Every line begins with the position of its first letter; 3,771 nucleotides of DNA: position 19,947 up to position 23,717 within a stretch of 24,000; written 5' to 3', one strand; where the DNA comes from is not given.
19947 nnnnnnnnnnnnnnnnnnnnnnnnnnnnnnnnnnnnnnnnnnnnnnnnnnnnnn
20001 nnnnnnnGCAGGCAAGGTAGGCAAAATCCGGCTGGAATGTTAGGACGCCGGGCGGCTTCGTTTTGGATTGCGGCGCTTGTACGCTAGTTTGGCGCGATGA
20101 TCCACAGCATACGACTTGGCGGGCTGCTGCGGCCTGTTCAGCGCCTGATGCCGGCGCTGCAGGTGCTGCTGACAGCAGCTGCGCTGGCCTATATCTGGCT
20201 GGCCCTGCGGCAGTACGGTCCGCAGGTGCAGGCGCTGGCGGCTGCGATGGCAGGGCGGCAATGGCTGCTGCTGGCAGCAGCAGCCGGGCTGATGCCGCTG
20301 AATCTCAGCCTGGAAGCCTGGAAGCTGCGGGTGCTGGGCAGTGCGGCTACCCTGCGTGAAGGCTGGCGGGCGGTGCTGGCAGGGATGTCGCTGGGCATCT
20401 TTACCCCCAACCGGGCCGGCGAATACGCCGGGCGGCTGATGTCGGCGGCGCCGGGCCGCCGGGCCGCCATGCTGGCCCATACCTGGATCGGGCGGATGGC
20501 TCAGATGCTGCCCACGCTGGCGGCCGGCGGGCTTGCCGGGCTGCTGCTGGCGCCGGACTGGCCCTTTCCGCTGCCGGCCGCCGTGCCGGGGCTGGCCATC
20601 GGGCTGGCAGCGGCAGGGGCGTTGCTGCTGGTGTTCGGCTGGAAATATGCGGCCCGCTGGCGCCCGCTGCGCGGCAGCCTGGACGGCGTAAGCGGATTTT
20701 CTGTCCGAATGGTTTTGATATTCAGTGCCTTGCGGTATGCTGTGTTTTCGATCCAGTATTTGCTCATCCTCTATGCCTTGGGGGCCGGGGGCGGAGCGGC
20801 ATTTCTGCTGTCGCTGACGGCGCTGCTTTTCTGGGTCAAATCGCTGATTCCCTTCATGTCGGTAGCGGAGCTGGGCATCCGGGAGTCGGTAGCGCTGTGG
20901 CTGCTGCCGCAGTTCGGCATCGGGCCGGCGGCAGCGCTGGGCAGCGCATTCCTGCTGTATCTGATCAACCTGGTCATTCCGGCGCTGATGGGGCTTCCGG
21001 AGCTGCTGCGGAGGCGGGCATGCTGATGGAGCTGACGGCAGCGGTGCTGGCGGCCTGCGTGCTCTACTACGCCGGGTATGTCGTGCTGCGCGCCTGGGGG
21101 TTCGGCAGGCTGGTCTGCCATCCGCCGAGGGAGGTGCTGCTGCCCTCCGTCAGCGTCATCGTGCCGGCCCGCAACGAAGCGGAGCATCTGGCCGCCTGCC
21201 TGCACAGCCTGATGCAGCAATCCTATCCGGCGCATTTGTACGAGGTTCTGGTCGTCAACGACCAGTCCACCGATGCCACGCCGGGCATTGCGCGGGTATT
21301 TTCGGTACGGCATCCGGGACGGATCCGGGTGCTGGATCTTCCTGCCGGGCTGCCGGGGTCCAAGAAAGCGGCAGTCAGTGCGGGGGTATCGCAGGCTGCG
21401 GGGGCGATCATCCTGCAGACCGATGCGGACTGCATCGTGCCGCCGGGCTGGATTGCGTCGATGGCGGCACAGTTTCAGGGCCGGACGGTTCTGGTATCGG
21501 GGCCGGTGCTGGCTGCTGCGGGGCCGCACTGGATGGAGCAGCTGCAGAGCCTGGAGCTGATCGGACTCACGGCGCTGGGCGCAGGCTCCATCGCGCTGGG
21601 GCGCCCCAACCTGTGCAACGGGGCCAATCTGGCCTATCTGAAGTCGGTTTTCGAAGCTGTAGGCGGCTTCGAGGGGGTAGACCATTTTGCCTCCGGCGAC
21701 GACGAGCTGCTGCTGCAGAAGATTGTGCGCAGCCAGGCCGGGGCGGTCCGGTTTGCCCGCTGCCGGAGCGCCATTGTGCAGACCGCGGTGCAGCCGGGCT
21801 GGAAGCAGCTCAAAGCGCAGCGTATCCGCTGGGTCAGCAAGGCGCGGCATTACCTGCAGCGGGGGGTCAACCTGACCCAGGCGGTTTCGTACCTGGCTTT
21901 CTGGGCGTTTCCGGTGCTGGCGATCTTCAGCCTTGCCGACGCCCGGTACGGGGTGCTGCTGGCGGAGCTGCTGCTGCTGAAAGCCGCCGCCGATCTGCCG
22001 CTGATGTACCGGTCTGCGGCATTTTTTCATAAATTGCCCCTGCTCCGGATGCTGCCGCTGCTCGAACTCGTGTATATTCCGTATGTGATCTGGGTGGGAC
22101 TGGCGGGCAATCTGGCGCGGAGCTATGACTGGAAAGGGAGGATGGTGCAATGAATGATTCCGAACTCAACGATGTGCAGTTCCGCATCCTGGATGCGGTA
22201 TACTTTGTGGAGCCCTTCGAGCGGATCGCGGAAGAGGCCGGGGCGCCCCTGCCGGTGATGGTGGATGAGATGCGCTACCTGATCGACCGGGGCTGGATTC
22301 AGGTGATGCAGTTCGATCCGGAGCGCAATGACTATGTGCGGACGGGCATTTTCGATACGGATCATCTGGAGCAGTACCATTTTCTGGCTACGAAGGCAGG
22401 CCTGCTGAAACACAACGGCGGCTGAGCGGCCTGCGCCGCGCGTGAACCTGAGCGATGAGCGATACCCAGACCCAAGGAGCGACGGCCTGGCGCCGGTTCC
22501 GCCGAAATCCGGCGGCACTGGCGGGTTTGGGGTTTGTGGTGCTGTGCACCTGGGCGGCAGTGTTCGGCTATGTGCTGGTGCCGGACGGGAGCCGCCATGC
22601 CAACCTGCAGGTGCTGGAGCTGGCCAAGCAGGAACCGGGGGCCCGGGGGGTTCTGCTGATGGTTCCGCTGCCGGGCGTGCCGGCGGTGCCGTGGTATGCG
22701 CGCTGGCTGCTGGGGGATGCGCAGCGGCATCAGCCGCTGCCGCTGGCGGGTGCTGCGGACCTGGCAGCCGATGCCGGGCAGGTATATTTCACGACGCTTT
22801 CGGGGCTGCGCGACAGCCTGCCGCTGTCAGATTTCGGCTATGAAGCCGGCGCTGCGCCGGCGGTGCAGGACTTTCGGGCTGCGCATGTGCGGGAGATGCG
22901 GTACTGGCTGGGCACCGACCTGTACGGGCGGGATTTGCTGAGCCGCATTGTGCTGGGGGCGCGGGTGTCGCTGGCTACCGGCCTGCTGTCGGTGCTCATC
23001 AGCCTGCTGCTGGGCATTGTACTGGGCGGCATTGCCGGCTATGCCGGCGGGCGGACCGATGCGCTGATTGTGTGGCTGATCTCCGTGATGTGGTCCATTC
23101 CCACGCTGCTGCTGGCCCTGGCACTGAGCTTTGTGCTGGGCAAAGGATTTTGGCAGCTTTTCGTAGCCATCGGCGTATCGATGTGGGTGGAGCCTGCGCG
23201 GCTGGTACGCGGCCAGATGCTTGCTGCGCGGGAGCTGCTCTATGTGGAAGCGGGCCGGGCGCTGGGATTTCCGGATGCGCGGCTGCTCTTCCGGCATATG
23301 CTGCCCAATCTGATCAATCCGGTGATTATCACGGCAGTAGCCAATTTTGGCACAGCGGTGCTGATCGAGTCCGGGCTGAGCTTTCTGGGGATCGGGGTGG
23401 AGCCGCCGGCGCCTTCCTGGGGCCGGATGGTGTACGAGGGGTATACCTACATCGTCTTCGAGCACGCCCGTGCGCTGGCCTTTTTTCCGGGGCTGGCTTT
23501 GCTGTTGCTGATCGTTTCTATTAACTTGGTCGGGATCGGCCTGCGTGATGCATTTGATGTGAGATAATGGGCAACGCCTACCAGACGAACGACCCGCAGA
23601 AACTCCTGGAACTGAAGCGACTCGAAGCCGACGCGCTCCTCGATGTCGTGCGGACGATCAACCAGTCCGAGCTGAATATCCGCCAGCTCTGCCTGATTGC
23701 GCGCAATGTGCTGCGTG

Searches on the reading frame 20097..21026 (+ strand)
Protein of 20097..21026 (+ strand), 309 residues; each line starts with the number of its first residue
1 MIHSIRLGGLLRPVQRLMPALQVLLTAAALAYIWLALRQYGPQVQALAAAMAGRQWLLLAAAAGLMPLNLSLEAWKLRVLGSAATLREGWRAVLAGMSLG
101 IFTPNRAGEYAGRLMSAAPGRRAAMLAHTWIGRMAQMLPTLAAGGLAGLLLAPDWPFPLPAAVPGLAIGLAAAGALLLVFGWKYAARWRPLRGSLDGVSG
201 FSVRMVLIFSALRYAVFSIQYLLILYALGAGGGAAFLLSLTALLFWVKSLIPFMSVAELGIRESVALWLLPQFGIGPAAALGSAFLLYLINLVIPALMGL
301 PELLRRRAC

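Call 5: search_protein_families(library=pfam, proteins=[window:20097-21026:+], max_evalue=0.001)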
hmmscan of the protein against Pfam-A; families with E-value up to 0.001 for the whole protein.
window:20097-21026:+ (309 aa): 1 family
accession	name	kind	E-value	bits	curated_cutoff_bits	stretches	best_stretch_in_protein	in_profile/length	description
PF03706.18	LPG_synthase_TM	-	6.5e-07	29.6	33.4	1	25-299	7-302/302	Lysylphosphatidylglycerol synthase TM region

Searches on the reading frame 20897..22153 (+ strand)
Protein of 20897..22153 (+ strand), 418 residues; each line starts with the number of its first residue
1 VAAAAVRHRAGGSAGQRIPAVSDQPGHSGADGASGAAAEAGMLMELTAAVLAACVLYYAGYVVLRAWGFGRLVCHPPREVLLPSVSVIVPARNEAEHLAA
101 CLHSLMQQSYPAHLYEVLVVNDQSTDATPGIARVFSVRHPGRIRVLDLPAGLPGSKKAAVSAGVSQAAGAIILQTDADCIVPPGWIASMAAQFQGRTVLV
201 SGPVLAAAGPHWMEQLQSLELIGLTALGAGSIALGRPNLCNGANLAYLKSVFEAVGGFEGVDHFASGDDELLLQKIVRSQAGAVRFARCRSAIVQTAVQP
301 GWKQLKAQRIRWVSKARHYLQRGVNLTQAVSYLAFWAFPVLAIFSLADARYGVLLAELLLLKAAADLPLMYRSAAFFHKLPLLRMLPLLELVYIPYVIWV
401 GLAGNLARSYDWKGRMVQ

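Call 5: search_protein_families(library=pfam, proteins=[window:20897-22153:+], max_evalue=0.001)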
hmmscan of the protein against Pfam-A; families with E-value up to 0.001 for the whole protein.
window:20897-22153:+ (418 aa): 4 families
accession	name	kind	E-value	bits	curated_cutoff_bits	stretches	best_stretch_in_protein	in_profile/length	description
PF00535.33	Glycos_transf_2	-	2.8e-23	83.1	23.3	1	86-207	1-118/168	Glycosyl transferase family 2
PF13641.12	Glyco_tranf_2_3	-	1e-19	71.9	27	1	83-313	1-228/230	Glycosyltransferase like family 2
PF13506.12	Glyco_transf_21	-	3.8e-10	40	21.7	1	154-312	16-172/174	Glycosyl transferase family 21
PF13632.12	Glyco_trans_2_3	-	2e-09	38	27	1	171-363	1-185/198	Glycosyl transferase family group 2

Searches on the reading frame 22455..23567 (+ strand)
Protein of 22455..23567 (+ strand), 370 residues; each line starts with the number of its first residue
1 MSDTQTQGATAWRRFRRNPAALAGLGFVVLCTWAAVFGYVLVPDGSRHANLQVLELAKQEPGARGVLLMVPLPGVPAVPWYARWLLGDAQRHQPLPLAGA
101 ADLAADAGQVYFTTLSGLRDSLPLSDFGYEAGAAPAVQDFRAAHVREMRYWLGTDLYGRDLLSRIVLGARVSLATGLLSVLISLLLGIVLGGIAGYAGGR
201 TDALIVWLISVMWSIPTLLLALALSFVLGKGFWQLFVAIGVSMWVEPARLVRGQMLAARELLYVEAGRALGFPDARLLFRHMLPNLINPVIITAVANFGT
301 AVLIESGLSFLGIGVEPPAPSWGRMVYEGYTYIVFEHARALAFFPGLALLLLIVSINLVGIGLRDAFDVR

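Call 5: search_protein_families(library=pfam, proteins=[window:22455-23567:+], max_evalue=0.001)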
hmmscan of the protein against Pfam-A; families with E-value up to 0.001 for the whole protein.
window:22455-23567:+ (370 aa): 2 families
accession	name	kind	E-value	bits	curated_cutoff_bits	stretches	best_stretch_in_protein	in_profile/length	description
PF00528.27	BPD_transp_1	-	1.6e-27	96.8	26.4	1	187-368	1-179/184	Binding-protein-dependent transport system inner membrane component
PF12911.12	OppC_N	-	4.1e-09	36.6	23.9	1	6-44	1-39/53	N-terminal TM domain of oligopeptide transport permease C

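Call 40: find_encoding_contigs(protein=window:22455-23567:+, flank=10000, max_places=6)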
Protein window:22455-23567:+ (370 aa): 5 contigs read that carry it; 2 places shown.
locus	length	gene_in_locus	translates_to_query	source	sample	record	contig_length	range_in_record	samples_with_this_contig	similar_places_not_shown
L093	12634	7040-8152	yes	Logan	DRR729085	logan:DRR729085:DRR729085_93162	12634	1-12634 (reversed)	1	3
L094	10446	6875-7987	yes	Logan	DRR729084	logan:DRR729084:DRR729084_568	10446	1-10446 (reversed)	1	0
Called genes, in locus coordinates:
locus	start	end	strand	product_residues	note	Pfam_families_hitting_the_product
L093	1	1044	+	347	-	?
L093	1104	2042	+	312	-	PF02628:COX15-CtaA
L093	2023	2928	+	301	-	PF01040:UbiA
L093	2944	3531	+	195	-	PF00510:COX3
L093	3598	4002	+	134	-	PF11969:DcpS_C, PF01230:HIT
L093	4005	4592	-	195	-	PF02075:RuvC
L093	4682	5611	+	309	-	PF03706:LPG_synthase_TM (weak)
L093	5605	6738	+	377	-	PF13506:Glyco_transf_21, PF00535:Glycos_transf_2, PF13641:Glyco_tranf_2_3, PF13632:Glyco_trans_2_3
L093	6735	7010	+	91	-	-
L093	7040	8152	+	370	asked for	PF12911:OppC_N, PF00528:BPD_transp_1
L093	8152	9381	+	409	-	PF07228:SpoIIE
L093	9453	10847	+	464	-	PF03446:NAD_binding_2, PF03721:UDPG_MGDP_dh_N, PF00984:UDPG_MGDP_dh, PF03720:UDPG_MGDP_dh_C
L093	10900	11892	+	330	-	PF13593:SBF_like, PF01758:SBF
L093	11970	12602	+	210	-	PF00106:adh_short, PF13561:adh_short_C2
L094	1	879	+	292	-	?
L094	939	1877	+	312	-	PF02628:COX15-CtaA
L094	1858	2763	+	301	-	PF01040:UbiA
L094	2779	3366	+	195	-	PF00510:COX3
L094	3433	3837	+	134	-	PF11969:DcpS_C, PF01230:HIT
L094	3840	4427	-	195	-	PF02075:RuvC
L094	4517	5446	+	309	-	PF03706:LPG_synthase_TM (weak)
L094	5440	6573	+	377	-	PF13506:Glyco_transf_21, PF00535:Glycos_transf_2, PF13641:Glyco_tranf_2_3, PF13632:Glyco_trans_2_3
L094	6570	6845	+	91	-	-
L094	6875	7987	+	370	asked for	PF12911:OppC_N, PF00528:BPD_transp_1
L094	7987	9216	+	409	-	PF07228:SpoIIE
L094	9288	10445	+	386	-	?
